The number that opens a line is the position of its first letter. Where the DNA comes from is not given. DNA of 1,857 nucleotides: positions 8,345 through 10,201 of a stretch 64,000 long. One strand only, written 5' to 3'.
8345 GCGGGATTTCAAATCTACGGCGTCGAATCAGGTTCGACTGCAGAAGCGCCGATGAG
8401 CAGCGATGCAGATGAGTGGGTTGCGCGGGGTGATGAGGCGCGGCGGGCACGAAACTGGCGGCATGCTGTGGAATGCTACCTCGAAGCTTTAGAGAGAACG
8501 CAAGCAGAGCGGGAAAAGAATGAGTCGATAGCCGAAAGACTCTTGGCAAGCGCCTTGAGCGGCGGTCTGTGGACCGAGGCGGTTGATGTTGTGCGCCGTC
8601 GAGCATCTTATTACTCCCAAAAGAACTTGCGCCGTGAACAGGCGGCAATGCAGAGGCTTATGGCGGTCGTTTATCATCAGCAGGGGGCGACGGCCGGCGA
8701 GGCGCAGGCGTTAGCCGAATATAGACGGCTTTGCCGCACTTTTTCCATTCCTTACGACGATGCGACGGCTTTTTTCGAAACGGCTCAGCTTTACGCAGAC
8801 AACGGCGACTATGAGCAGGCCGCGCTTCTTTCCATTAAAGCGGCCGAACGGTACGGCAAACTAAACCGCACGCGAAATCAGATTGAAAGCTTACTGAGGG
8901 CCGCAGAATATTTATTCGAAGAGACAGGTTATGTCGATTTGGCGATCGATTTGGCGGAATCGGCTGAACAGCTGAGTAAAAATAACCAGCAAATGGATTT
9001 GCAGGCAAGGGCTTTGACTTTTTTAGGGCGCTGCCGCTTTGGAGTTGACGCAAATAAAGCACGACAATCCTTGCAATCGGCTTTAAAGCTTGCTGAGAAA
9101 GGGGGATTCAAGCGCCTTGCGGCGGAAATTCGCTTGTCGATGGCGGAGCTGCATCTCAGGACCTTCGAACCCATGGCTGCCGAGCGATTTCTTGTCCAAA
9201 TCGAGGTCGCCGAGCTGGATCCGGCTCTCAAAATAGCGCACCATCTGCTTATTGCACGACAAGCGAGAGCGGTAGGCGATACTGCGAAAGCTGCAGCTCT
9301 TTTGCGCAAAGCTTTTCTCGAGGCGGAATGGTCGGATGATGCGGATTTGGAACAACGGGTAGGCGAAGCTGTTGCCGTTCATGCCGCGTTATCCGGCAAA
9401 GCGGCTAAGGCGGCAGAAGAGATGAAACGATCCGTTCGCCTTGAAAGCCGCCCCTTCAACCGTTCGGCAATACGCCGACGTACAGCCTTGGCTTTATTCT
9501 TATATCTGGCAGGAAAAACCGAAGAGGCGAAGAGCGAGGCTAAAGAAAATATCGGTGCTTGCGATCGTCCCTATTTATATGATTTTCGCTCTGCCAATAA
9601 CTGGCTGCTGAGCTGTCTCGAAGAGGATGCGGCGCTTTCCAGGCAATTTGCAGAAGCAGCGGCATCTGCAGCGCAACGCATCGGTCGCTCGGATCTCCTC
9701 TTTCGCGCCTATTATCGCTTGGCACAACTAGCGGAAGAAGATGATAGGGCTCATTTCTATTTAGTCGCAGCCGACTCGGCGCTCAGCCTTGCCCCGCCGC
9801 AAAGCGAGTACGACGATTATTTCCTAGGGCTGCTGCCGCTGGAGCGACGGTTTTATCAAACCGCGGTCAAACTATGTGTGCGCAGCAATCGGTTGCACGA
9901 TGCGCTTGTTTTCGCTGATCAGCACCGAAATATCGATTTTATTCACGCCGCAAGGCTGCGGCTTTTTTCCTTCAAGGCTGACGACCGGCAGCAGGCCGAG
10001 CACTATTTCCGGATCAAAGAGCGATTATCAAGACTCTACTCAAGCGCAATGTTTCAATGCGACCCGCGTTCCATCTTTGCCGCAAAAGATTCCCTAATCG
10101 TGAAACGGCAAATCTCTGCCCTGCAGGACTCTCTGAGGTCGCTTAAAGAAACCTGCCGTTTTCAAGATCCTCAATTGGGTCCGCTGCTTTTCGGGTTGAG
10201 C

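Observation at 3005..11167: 2720-aa secreted PD40-propeller / TPR / tandem-CHAT protein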

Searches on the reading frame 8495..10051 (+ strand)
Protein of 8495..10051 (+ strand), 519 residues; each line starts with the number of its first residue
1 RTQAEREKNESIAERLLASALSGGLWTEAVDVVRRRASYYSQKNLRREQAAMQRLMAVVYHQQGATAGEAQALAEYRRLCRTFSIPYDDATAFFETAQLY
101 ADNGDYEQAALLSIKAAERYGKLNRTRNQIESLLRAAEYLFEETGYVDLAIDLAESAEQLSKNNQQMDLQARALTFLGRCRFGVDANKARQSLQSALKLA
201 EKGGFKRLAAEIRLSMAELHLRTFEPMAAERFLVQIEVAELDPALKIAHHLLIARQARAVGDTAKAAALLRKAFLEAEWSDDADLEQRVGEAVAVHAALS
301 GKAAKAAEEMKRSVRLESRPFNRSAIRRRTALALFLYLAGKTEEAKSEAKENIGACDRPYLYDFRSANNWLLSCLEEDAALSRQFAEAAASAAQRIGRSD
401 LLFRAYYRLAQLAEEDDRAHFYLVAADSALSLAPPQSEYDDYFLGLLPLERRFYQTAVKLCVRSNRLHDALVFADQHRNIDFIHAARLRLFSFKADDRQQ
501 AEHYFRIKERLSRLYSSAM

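Call 6: search_protein_families(library=pfam, proteins=[window:8495-10051:+], max_evalue=1)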
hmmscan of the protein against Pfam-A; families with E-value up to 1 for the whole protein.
window:8495-10051:+ (519 aa): 2 families
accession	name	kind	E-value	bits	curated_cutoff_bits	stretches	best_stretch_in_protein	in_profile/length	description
PF18728.6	HEPN_AbiV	-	6.2e-05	23.6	27.1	1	87-135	10-58/155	AbiV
PF13432.12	TPR_16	-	0.012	16.4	32.7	1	70-117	14-57/65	Tetratricopeptide repeat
